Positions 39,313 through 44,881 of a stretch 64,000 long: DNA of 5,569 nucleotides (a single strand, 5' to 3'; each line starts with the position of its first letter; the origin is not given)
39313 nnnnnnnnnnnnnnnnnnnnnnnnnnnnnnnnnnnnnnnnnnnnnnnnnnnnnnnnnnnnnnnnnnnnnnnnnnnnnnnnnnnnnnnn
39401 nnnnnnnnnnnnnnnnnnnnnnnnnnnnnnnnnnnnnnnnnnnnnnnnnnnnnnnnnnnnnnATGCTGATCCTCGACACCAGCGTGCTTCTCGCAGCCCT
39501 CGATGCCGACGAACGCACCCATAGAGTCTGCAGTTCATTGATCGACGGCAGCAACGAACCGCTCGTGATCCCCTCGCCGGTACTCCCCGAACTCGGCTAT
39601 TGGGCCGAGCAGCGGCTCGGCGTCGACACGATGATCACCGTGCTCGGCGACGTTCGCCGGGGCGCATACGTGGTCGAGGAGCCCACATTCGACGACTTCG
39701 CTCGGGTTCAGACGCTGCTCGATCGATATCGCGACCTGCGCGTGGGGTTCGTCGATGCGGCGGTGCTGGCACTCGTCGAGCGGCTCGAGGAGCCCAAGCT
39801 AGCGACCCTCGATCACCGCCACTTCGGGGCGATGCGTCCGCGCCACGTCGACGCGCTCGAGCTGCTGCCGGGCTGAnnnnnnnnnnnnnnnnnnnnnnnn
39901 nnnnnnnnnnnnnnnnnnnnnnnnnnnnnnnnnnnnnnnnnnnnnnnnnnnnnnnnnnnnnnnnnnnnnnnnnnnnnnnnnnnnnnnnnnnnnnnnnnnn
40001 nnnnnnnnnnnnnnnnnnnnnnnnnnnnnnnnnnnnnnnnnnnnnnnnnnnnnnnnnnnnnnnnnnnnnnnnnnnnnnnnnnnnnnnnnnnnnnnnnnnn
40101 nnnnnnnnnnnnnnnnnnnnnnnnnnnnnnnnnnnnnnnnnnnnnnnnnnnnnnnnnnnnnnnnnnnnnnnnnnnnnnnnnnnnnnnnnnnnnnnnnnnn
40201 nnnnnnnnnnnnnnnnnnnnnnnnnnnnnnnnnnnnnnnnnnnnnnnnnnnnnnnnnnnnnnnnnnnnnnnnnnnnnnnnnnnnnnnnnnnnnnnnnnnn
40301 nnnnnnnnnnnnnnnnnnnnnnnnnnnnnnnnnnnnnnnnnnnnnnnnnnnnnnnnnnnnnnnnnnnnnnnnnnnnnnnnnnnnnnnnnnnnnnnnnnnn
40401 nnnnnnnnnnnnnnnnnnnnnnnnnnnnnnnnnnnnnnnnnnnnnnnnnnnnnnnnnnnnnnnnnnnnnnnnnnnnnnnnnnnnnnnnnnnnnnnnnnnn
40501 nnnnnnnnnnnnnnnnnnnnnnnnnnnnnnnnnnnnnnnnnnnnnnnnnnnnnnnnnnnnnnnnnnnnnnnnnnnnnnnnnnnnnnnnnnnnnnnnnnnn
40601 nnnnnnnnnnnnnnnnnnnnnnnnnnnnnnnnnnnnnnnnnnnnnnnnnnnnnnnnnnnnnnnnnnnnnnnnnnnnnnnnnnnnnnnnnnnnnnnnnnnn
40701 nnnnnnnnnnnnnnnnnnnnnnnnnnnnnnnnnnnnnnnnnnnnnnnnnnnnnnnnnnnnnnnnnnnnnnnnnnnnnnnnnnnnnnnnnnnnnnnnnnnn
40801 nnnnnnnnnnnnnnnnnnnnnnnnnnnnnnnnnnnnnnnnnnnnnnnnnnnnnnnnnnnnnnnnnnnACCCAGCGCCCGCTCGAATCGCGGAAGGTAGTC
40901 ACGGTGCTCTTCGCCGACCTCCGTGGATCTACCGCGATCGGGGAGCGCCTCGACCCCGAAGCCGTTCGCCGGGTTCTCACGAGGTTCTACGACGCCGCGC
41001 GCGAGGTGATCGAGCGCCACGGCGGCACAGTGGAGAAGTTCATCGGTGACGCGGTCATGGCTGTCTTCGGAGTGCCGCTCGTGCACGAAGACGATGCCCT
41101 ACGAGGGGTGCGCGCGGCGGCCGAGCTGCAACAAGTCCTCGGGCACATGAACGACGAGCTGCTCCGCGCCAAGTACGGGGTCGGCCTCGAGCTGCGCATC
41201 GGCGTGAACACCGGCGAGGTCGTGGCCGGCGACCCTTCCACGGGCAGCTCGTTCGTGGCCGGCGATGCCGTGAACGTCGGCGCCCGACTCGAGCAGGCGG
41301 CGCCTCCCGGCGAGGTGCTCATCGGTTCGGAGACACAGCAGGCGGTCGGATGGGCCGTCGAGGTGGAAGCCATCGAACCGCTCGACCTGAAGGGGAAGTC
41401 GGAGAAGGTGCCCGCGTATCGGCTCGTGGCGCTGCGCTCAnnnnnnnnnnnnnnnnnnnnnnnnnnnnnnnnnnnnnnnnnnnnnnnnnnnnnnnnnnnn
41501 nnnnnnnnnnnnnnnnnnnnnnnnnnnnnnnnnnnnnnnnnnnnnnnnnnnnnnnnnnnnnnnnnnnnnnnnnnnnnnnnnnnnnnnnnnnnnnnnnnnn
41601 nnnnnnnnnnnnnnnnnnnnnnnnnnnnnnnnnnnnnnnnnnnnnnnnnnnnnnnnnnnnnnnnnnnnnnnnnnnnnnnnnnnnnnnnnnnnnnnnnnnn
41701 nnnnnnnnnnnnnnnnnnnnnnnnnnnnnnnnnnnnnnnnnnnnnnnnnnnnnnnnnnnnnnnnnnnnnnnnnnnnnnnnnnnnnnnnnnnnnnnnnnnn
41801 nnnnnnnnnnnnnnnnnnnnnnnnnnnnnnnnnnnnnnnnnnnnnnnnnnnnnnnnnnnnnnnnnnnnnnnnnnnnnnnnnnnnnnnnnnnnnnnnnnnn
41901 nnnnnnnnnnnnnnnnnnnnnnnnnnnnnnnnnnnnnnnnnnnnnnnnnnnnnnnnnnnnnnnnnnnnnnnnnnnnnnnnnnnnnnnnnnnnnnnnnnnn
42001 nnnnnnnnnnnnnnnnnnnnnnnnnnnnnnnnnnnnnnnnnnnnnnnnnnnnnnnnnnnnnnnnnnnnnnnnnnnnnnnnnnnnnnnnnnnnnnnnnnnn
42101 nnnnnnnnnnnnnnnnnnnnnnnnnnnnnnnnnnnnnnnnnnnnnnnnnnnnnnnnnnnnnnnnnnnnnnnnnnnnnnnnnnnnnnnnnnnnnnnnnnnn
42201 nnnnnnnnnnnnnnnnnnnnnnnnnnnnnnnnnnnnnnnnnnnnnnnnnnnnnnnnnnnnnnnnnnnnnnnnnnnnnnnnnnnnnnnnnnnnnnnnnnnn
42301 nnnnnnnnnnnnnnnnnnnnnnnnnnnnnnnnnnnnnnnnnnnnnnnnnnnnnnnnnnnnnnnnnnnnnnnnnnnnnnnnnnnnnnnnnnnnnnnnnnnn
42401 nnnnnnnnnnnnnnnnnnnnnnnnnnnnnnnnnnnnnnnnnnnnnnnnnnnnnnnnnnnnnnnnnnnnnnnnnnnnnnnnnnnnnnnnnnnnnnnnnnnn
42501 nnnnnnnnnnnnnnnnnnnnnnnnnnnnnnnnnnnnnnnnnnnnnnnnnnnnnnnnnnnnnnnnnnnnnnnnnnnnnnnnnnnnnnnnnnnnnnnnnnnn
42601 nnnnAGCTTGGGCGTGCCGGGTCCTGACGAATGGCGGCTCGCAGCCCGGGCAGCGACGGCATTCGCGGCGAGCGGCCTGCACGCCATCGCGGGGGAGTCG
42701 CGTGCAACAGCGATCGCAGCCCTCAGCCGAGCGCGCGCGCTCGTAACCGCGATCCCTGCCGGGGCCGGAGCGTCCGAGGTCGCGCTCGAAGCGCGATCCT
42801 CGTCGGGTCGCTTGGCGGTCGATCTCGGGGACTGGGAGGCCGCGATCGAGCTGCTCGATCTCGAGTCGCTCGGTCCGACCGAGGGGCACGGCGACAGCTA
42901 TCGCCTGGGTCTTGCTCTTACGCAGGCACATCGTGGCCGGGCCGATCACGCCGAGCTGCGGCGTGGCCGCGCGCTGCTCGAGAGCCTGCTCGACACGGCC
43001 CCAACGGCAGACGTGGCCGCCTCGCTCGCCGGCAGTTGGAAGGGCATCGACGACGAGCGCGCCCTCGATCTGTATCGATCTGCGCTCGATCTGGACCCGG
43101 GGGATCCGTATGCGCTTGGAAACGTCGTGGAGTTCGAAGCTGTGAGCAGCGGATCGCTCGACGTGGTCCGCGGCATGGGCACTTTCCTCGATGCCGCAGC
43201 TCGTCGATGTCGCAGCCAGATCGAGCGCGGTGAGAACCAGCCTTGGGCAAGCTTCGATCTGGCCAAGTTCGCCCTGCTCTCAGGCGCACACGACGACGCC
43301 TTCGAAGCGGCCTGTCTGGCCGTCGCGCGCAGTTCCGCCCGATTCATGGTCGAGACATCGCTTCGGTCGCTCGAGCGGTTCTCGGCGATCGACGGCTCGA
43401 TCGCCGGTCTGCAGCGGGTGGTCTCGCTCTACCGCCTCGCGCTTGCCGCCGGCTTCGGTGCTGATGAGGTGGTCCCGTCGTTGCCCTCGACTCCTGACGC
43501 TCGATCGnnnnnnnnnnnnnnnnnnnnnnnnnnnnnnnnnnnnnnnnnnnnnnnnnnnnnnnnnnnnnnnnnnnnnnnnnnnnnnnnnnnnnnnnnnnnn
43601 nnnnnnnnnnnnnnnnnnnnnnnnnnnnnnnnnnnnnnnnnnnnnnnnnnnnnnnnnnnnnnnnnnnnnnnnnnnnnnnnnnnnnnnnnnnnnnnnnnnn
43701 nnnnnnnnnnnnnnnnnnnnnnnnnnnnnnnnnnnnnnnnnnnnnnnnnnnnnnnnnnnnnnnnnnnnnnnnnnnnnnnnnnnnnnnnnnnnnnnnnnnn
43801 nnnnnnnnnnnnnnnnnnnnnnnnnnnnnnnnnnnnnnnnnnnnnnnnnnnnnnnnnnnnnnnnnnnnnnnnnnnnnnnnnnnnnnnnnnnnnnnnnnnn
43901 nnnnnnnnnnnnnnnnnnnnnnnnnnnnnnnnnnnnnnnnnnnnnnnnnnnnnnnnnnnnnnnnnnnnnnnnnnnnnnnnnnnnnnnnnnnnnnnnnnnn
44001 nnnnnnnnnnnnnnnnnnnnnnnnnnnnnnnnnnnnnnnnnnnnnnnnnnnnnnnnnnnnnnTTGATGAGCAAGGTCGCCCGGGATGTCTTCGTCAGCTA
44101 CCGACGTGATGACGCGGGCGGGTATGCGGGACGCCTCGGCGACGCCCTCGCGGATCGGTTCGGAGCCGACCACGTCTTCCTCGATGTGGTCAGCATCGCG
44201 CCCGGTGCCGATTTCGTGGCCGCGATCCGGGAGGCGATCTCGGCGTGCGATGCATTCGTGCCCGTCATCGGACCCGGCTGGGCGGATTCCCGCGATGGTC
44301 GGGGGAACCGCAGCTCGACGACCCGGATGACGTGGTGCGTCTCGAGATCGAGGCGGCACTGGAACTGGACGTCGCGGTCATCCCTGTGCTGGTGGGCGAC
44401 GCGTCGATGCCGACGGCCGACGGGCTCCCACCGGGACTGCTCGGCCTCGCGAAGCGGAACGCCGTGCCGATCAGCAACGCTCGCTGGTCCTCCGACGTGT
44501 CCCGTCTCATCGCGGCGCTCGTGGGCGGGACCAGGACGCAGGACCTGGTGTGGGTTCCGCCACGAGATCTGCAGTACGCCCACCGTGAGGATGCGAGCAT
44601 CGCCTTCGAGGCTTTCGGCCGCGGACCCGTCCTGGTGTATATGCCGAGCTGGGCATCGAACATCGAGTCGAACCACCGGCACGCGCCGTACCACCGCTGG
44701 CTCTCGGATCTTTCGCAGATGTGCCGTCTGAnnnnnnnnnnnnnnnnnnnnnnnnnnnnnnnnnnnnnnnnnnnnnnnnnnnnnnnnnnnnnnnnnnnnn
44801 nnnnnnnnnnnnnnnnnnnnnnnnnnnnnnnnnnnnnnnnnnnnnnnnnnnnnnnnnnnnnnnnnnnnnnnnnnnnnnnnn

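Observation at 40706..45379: Thoeris-like gene pair with a non-canonical effector: a cyclase-STAND-TPR-SLOG giant followed 18 bp later by a TIR protein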

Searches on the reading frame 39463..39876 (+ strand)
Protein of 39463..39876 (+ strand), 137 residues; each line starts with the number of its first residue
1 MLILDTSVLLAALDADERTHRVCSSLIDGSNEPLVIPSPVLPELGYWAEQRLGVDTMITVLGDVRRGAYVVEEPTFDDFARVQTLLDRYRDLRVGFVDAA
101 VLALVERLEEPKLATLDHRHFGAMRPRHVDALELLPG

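Call 83: search_protein_families(library=pfam, proteins=[window:39463-39876:+], max_evalue=0.0001)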
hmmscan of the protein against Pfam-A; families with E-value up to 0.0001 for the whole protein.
window:39463-39876:+ (137 aa): 1 family
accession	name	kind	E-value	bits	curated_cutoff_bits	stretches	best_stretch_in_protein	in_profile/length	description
PF01850.27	PIN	-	4.9e-11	43.7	23.6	1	3-119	2-113/120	PIN domain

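Call 84: search_protein_families(library=padloc, proteins=[window:39463-39876:+], max_evalue=0.001)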
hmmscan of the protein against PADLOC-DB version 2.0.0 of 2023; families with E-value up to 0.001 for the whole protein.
window:39463-39876:+ (137 aa): 0 families

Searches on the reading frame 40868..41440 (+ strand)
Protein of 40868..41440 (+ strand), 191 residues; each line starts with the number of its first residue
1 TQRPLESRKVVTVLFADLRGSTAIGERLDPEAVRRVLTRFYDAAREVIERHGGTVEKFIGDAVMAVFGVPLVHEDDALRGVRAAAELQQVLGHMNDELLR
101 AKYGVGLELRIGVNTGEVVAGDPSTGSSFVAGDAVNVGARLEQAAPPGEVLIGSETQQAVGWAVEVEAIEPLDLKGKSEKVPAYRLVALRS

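Call 61: search_solved_structures(query=window:40868-41440:+, max_evalue=1e-8, show_alignments=4)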
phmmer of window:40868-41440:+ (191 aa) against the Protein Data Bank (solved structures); distinct sequences matched with E-value up to 1e-8: 33.
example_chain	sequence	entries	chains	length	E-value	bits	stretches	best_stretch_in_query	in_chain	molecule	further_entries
2w01_A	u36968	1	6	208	1.9e-30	109.4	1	8-181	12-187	ADENYLATE CYCLASE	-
6fht_A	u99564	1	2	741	6.6e-30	107.6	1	8-181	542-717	Bacteriophytochrome,Adenylate cyclase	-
3r5g_A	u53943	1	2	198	6.4e-23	84.9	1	7-188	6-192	CyaB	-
1wc0_A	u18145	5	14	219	4.6e-16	62.5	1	9-181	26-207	ADENYLATE CYCLASE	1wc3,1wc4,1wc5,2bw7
1wc1_A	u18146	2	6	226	5.3e-16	62.3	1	9-181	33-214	ADENYLATE CYCLASE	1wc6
5oyh_A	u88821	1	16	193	2.5e-14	56.9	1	9-184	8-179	Nucleotide cyclase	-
4p2m_A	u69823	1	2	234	5.5e-14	55.8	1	11-160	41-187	Adenylate cyclase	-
6sir_A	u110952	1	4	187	6.3e-14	55.6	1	9-184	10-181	Nucleotide cyclase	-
4p2x_A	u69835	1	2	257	7.4e-14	55.3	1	11-160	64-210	Adenylate cyclase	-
7yz9_A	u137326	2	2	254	8.2e-14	55.2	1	11-160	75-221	Adenylate cyclase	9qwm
5o5k_A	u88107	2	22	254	8.4e-14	55.2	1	10-155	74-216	Adenylate cyclase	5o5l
7yzi_A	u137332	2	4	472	1.1e-13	54.7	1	11-160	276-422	Adenylate cyclase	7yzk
4p2f_A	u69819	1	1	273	2.2e-13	53.8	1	11-160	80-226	Adenylate cyclase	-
1yk9_A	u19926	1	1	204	2.5e-13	53.6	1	11-160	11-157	Adenylate cyclase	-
6aoa_A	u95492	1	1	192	1.3e-12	51.2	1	9-181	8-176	Bacterio-rhodopsin/guanylyl cyclase 1 fusion protein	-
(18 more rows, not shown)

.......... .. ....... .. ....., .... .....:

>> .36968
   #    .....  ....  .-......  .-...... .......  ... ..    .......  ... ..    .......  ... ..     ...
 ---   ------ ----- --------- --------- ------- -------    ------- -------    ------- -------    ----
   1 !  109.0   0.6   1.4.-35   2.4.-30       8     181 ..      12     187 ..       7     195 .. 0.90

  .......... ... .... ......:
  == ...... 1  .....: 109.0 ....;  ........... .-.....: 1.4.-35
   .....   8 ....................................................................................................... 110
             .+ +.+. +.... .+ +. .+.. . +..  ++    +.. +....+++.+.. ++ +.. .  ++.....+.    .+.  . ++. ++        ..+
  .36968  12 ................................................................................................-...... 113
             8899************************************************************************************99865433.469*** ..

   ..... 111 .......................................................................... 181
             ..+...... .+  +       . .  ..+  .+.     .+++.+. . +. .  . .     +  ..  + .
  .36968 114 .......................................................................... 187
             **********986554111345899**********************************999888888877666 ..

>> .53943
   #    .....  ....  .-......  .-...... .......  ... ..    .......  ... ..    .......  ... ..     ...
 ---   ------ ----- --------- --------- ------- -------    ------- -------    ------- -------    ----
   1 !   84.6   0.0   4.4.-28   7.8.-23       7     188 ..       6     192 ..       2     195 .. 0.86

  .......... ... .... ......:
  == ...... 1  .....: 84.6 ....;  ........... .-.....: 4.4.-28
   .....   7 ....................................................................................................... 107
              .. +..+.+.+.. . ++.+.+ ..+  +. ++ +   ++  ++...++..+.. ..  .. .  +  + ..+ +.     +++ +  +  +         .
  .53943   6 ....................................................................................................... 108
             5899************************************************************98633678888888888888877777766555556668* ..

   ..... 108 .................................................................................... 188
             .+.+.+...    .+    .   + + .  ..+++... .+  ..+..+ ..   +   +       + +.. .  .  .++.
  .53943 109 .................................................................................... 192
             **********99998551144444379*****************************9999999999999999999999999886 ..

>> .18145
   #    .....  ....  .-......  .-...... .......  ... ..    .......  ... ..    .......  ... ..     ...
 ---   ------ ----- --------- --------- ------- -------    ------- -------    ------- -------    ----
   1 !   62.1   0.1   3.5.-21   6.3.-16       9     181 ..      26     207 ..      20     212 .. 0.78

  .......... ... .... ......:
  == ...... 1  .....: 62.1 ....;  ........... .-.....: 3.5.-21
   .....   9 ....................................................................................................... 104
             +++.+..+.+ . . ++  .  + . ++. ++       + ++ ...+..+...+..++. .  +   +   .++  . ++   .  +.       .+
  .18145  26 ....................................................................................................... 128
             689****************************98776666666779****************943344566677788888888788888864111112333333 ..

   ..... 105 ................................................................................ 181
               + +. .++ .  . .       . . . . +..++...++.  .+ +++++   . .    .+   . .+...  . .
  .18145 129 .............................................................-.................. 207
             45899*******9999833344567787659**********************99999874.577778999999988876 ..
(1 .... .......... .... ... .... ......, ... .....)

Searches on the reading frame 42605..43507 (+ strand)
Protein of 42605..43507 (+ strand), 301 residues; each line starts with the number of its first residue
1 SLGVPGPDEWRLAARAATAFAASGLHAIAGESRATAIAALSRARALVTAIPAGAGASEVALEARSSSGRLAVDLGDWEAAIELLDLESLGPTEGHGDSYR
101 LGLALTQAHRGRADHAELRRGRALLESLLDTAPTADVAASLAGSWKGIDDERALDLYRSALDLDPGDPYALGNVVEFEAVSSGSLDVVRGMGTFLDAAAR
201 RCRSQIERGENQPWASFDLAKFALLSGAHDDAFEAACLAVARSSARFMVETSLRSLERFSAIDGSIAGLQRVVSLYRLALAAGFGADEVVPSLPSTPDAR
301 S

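Call 5: search_protein_families(library=pfam, proteins=[window:42605-43507:+], max_evalue=10)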
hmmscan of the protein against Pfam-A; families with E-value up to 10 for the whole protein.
seq(301 aa): 10 families
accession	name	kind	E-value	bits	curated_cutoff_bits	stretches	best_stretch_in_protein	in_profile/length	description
PF14559.12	TPR_19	-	0.0017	19.1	25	2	152-172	9-29/68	Tetratricopeptide repeat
PF13414.12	TPR_11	-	0.0025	17.9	26.8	1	151-171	11-31/42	TPR repeat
PF00515.34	TPR_1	-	0.039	14.2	27.8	1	151-166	18-33/34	Tetratricopeptide repeat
PF13176.12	TPR_7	-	0.051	14.1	27.9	2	149-168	14-35/36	Tetratricopeptide repeat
PF13431.12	TPR_17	-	0.092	13.5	24.4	1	156-173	1-18/34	Tetratricopeptide repeat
PF13371.12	TPR_9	-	0.29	11.6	35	0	67-84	35-52/73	Tetratricopeptide repeat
PF20308.4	TPR-S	-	0.3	12.1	27.6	1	76-174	1-98/102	Tetratricopeptide Repeats-Sensor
PF13428.12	TPR_14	-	0.45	11.8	23.5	1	150-171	17-38/44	Tetratricopeptide repeat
PF07719.23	TPR_2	-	3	8.6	27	1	151-167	18-34/34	Tetratricopeptide repeat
PF13432.12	TPR_16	-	4.2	8.3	32.7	4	68-116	4-50/65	Tetratricopeptide repeat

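Call 73: search_protein_families(library=pfam, proteins=[window:42698-43480:+], max_evalue=1)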
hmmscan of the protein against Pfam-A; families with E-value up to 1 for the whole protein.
window:42698-43480:+ (261 aa): 9 families
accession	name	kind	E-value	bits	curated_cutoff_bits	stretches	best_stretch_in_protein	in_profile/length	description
PF14559.12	TPR_19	-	0.0011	19.7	25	0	121-141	9-29/68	Tetratricopeptide repeat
PF13414.12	TPR_11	-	0.0017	18.5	26.8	1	120-140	11-31/42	TPR repeat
PF00515.34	TPR_1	-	0.023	15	27.8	0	120-135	18-33/34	Tetratricopeptide repeat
PF13428.12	TPR_14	-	0.028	15.5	23.5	1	119-140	17-38/44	Tetratricopeptide repeat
PF13176.12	TPR_7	-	0.04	14.5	27.9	0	118-137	14-35/36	Tetratricopeptide repeat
PF13431.12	TPR_17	-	0.054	14.2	24.4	0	125-142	1-18/34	Tetratricopeptide repeat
PF20308.4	TPR-S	-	0.056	14.5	27.6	1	45-143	1-98/102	Tetratricopeptide Repeats-Sensor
PF13432.12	TPR_16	-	0.064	14.2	32.7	0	37-86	4-51/65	Tetratricopeptide repeat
PF13371.12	TPR_9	-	0.19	12.2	35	0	36-53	35-52/73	Tetratricopeptide repeat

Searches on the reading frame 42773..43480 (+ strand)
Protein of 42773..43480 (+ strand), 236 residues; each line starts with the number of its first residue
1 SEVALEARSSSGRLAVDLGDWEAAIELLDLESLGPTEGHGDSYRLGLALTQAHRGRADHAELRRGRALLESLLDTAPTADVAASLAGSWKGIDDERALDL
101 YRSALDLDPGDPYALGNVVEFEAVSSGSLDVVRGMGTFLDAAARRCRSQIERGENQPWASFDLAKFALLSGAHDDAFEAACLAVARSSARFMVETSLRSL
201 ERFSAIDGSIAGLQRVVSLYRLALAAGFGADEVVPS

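Call 98: predict_structure(alignment_id=A5)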
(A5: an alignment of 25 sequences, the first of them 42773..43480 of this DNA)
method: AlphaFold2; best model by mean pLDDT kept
length: 236 residues; sequences in the alignment: 25
mean_pLDDT: 94.5   pTM: 0.89
mean pLDDT of the five models: 94.5, 94.4, 94.2, 94.2, 94.2
residues with pLDDT >= 90: 212; 70-90: 15; 50-70: 8; < 50: 1
segments of 3 or more residues with pLDDT < 50: none
pLDDT, mean of each block of 10 residues (from residue 1): 87 94 92 65 96 96 97 96 97 97 98 98 96 96 98 96 98 98 97 97 97 98 95 84
secondary structure, 60 per line:
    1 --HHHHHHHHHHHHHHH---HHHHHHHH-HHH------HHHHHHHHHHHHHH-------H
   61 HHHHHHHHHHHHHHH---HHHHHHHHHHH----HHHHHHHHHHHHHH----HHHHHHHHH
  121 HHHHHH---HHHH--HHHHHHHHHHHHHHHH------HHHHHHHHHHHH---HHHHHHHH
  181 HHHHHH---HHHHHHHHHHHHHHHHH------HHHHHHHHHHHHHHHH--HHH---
elements in order: H3-17 H21-28 H39-52 H60-75 H79-89 H94-107 H112-126 H130-133 H136-151 H158-169 H173-186 H190-206 H213-228

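Call 100: fold_search(model_id=the predicted structure, library=pdb)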
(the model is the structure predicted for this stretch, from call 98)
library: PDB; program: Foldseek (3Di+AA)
matches with E <= 10: 1566; with E <= 0.001: 24
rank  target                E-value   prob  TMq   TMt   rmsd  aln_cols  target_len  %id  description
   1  8chy                  5.6e-05  1.00  0.42  0.37  13.7       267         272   18  Crystal structure of an 8-repeat consensus TPR superhelix with Zinc. (released 2024-02-21)
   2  9qhc_A                9.1e-05  1.00  0.45  0.39  14.0       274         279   18  Crystal structure of 8-repeat CTPR protein with eliminated coordination sites (released 2025-10-22)
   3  6eou                  1.6e-04  1.00  0.43  0.32  10.8       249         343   16  O-GlcNAc transferase TPR domain with the intellectual disability associated mutation L254F (released 2018-05-09)
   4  1w3b_B                2.0e-04  1.00  0.47  0.33   9.9       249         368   16  The superhelical TPR domain of O-linked GlcNAc transferase reveals structural similarities to importin alpha. (released 2004-09-09)
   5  9qhb                  2.1e-04  1.00  0.45  0.40   7.5       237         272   20  Crystal structure of 16-repeat CTPR protein with eliminated coordination sites (released 2025-10-22)
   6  7y4i_A                2.5e-04  1.00  0.38  0.15   9.6       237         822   16  Crystal structure of SPINDLY in complex with GDP (released 2022-12-07)
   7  4r7s                  3.0e-04  1.00  0.40  0.38   9.7       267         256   15  Crystal structure of a tetratricopeptide repeat protein (PARMER_03812) from Parabacteroides merdae ATCC 43184 at 2.39 A  (released 2014-10-01)
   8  9hvq_Q                3.6e-04  1.00  0.48  0.17   9.2       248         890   15  Structure of the transcribing Pol II-DSIF-PAF-SPT6-RECQL5 complex (released 2025-07-16)
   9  4buj_B                5.4e-04  1.00  0.46  0.09  15.0       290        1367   14  Crystal structure of the S. cerevisiae Ski2-3-8 complex (released 2013-08-28)
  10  4a1s_B                5.4e-04  1.00  0.50  0.39   7.3       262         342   18  Crystallographic structure of the Pins:Insc complex (released 2012-03-28)
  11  1w3b_A                5.6e-04  1.00  0.43  0.29  11.2       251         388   18  The superhelical TPR domain of O-linked GlcNAc transferase reveals structural similarities to importin alpha. (released 2004-09-09)
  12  7yea_A                5.9e-04  1.00  0.43  0.13  12.5       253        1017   17  Human O-GlcNAc transferase Dimer (released 2023-07-12)
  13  4g1t_A                6.7e-04  1.00  0.37  0.23  14.3       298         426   15  Crystal structure of interferon-stimulated gene 54 (released 2012-08-15)
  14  4a1s_A                7.0e-04  1.00  0.51  0.39   7.2       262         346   18  Crystallographic structure of the Pins:Insc complex (released 2012-03-28)
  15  2ho1_A                7.4e-04  1.00  0.49  0.52   7.1       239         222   14  Functional Characterization of Pseudomonas Aeruginosa pilF (released 2006-07-25)
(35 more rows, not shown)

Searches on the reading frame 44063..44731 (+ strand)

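Call 3: search_protein_families(library=pfam, proteins=[window:44063-44731:+], max_evalue=0.1)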
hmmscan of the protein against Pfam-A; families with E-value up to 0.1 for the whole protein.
window:44063-44731:+ (222 aa): 1 family
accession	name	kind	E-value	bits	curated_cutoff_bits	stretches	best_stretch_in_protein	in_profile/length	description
PF13676.11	TIR_2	-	1.6e-09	38.7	28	1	9-80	1-69/122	TIR domain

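Call 6: search_protein_families(library=padloc, proteins=[window:44063-44731:+], max_evalue=0.1)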
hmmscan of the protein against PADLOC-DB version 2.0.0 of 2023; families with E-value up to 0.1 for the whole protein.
window:44063-44731:+ (222 aa): 2 families
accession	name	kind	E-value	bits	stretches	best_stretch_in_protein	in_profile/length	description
PDLC00434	ThsB1|ThsB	-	3.4e-09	34.3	1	6-77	138-207/396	TIR-like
PDLC02012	SAVED5--SAVED_TIR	-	1.7e-06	25.4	1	4-77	11-81/404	-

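Call 7: search_protein_families(library=ncbifam, proteins=[window:44063-44731:+], max_evalue=0.1)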
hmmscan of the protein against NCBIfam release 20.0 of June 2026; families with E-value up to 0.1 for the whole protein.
window:44063-44731:+ (222 aa): 3 families
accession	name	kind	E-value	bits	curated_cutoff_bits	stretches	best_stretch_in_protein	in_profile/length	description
NF058526.1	Thoeris_type3_ThcB4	equivalog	1.7e-10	40.3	220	1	6-77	127-196/375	Thoeris type III anti-phage system protein ThcB4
NF040588.1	FxsC_Nterm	equivalog_domain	0.0048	16.9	130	1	32-83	42-92/182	TIR-like protein FxsC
NF042941.1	Retron_TIR_antiphage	equivalog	0.02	13.7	600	1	7-70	340-401/464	TIR domain-containing anti-phage reverse transcriptase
